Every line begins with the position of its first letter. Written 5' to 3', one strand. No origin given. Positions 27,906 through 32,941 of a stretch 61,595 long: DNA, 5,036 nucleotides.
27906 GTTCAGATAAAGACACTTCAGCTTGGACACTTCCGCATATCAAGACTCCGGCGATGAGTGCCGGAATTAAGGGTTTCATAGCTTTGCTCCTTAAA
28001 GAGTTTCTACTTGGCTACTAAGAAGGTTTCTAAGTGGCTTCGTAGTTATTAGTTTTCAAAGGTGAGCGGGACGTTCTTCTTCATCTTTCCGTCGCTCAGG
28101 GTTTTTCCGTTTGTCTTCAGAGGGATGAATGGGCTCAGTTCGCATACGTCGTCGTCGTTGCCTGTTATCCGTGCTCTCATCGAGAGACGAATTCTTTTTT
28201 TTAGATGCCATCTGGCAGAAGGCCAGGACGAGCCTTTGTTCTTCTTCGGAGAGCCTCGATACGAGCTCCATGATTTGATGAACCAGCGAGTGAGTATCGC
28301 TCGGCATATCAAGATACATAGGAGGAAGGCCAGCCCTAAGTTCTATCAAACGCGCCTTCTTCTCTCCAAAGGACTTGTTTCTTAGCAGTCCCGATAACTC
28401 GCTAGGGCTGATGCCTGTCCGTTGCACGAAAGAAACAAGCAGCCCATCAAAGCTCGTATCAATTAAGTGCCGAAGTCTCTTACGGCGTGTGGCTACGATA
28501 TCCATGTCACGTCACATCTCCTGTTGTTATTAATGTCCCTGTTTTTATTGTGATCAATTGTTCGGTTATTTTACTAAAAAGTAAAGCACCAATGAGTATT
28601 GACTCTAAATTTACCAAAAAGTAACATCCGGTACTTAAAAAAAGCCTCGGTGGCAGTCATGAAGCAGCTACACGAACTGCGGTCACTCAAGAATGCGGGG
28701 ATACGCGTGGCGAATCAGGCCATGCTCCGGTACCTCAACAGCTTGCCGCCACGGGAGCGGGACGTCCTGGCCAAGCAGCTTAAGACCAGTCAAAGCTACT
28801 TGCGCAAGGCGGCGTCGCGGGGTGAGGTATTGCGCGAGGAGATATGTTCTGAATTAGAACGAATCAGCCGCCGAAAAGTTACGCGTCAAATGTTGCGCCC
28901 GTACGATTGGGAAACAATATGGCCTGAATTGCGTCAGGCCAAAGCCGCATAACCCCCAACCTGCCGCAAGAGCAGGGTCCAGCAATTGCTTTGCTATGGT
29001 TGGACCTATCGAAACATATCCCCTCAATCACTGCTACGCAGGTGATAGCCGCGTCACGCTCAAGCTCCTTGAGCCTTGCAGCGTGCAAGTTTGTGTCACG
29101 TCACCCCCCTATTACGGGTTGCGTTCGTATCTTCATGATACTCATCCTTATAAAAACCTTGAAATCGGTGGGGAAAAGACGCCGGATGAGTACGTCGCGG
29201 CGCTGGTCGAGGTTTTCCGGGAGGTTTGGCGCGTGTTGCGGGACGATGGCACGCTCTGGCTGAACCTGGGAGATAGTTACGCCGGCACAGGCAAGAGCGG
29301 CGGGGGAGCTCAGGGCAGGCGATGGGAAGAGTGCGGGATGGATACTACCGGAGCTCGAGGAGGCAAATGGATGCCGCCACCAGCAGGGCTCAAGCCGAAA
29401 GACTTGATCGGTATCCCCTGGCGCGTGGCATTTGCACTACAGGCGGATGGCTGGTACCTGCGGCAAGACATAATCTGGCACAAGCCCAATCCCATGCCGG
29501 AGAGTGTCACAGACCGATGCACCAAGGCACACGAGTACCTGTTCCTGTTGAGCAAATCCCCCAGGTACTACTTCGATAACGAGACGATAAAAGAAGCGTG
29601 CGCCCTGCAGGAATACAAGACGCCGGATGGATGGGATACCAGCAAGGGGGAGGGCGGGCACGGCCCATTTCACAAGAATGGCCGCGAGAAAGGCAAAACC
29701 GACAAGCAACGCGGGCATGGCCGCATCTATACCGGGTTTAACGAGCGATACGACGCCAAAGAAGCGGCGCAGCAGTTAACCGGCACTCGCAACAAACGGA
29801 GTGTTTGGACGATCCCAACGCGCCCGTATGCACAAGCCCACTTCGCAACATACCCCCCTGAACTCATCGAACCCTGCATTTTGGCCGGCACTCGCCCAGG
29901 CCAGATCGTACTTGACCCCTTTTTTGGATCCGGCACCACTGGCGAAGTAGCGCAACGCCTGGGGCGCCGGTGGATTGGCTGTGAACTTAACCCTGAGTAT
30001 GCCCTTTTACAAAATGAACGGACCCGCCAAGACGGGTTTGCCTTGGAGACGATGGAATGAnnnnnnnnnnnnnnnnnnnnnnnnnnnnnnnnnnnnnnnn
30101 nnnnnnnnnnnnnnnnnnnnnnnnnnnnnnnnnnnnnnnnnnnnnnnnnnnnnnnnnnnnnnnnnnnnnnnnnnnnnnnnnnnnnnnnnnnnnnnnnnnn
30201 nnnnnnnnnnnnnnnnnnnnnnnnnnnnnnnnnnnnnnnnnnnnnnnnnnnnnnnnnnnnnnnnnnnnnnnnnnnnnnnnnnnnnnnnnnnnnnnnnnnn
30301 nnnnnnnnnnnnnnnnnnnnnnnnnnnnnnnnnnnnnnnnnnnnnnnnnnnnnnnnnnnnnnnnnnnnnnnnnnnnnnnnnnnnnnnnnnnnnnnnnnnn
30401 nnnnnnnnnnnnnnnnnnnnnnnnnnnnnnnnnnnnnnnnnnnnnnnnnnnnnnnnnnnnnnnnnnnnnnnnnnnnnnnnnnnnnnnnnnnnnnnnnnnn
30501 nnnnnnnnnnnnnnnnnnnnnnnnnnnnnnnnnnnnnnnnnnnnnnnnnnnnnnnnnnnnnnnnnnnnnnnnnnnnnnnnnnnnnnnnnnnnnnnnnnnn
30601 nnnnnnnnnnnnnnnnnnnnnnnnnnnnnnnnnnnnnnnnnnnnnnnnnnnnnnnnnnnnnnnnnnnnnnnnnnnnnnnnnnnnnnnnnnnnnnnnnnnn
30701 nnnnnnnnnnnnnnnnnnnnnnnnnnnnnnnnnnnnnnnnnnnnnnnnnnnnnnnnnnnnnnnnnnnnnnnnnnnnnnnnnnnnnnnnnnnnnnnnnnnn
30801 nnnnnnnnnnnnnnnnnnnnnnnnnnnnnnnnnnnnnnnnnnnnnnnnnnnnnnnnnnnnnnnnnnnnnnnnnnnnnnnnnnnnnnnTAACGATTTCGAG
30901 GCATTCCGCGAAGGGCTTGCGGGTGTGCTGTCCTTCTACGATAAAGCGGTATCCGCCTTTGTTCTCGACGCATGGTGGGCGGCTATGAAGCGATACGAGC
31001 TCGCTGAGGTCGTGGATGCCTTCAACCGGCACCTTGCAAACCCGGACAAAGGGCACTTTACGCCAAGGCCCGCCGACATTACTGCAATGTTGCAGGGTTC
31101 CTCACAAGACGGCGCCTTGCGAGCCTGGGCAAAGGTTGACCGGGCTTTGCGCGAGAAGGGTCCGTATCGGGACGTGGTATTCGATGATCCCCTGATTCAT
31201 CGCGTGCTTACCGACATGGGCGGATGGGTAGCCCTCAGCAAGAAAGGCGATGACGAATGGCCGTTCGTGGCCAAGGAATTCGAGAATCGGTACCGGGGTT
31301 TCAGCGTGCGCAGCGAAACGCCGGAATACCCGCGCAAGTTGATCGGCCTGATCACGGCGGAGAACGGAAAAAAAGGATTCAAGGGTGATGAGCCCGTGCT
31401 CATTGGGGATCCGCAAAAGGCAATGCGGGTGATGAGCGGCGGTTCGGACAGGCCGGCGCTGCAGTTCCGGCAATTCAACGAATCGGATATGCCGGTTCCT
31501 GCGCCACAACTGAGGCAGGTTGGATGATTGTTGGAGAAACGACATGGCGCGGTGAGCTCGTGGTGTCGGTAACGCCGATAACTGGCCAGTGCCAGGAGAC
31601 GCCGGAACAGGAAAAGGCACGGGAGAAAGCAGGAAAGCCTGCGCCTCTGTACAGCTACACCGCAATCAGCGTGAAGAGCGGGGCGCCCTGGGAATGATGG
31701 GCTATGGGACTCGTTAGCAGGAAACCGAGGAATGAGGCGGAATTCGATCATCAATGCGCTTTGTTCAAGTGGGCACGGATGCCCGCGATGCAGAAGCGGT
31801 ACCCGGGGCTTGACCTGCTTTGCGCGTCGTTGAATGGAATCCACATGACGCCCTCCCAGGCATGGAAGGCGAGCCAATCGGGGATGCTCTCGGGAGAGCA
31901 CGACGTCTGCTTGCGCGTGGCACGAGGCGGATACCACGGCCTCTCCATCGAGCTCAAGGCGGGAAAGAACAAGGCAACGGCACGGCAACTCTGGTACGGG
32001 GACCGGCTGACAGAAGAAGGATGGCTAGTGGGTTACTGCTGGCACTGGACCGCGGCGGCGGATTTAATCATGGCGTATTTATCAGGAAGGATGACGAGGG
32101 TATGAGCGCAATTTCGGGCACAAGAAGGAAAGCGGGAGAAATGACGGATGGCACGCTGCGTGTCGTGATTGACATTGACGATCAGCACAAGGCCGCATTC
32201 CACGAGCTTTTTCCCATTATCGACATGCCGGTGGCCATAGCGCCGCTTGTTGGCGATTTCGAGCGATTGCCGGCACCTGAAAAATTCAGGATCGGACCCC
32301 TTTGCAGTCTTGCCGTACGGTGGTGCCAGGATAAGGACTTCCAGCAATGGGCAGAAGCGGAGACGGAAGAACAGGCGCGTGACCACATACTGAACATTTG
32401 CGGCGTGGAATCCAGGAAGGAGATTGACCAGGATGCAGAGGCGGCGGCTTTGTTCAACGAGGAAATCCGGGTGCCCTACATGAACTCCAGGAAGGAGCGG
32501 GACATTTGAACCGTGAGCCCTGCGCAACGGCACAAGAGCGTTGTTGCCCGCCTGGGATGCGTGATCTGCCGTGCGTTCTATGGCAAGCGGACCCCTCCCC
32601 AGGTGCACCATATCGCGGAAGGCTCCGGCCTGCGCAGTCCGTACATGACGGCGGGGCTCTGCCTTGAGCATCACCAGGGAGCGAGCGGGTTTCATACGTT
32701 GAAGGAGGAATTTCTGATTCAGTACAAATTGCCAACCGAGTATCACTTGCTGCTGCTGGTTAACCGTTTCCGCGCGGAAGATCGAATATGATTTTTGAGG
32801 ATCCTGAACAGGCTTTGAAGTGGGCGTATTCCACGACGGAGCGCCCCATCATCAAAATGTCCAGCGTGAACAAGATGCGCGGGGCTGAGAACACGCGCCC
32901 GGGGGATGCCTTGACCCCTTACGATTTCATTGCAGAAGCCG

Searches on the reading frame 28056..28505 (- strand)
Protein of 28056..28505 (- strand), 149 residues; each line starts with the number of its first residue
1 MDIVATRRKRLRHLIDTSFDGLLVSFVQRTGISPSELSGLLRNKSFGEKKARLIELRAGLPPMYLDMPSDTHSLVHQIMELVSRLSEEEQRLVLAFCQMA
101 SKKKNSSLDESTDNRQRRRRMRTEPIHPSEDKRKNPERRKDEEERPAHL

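Call 81: search_protein_families(library=phrogs, proteins=[window:28056-28505:-], max_evalue=0.00001)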
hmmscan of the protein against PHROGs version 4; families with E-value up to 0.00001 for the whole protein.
window:28056-28505:- (149 aa): 1 family
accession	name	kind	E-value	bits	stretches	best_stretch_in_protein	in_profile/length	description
phrog_5736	-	transcription regulation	5.5e-08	34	1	1-106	1-105/133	transcriptional regulator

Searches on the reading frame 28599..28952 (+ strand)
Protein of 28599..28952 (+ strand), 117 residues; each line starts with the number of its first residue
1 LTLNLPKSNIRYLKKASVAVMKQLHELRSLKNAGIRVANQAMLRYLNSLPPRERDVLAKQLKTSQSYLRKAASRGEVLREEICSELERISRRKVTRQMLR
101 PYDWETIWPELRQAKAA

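Call 81: search_protein_families(library=phrogs, proteins=[window:28599-28952:+], max_evalue=0.00001)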
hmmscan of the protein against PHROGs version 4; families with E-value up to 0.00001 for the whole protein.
window:28599-28952:+ (117 aa): 2 families
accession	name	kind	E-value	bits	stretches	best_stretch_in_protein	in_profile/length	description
phrog_10248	-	unknown function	2e-09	39.3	1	39-105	3-68/103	-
phrog_35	-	transcription regulation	2.4e-09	38.5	1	54-116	89-150/181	transcriptional repressor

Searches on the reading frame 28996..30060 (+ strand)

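Call 81: search_protein_families(library=phrogs, proteins=[window:28996-30060:+], max_evalue=0.00001)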
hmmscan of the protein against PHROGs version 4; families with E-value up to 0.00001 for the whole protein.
window:28996-30060:+ (354 aa): 9 families
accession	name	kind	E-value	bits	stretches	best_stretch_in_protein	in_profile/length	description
phrog_67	-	other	1.9e-76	259.7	1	14-345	127-345/743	DNA methyltransferase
phrog_498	-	other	4.5e-24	85.9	1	147-344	289-421/633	DNA methyltransferase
phrog_3008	-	other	2.6e-22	80.3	1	254-343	118-211/244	DNA methyltransferase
phrog_12517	-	unknown function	5.9e-10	39.8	0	282-335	86-139/316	-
phrog_6952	-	other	1e-09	39.5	1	245-334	76-166/181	DNA methyltransferase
phrog_18146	-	other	9.4e-09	35.7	1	264-343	27-111/452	DNA methyltransferase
phrog_6025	-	other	7.6e-08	33.2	1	14-170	15-117/192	DNA methyltransferase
phrog_18293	-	other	5.1e-07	30.7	1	264-344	28-108/119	methyltransferase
phrog_8769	-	other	1e-06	29.5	1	299-343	9-53/71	methyltransferase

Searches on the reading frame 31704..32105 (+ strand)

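Call 4: search_protein_families(library=pfam, proteins=[window:31704-32105:+], max_evalue=1)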
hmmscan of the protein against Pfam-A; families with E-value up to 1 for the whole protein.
window:31704-32105:+ (133 aa): 0 families

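Call 5: search_protein_families(library=phrogs, proteins=[window:31704-32105:+], max_evalue=0.1)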
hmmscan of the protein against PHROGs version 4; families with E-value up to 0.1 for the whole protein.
window:31704-32105:+ (133 aa): 4 families
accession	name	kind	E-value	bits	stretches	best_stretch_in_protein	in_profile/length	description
phrog_824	-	unknown function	1e-25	92.1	1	5-129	58-178/265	-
phrog_2363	-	unknown function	1.3e-09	38.9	1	29-127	72-172/192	-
phrog_5702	-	DNA, RNA and nucleotide metabolism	7.5e-09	36.5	1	63-126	5-67/70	Holliday junction resolvase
phrog_93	-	DNA, RNA and nucleotide metabolism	0.079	12.6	1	80-126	396-442/613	endonuclease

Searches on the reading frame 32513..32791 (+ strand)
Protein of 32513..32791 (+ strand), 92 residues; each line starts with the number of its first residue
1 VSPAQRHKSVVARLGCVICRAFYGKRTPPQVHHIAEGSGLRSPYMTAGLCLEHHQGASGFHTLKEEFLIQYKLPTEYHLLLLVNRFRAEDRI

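Call 4: search_protein_families(library=pfam, proteins=[window:32513-32791:+], max_evalue=1)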
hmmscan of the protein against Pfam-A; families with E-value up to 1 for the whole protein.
window:32513-32791:+ (92 aa): 1 family
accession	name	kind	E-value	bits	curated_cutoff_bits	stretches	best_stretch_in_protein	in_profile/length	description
PF16786.11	RecA_dep_nuc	-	3.5e-07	30.8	26.9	1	6-69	7-70/103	Recombination enhancement, RecA-dependent nuclease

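Call 5: search_protein_families(library=phrogs, proteins=[window:32513-32791:+], max_evalue=0.1)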
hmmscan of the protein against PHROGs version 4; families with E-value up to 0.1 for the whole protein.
window:32513-32791:+ (92 aa): 2 families
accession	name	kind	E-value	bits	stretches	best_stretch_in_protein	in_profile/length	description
phrog_1588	-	unknown function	1.1e-11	45.7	1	5-83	28-109/132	-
phrog_8048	-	DNA, RNA and nucleotide metabolism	0.063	13.5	1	14-56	177-224/273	HNH endonuclease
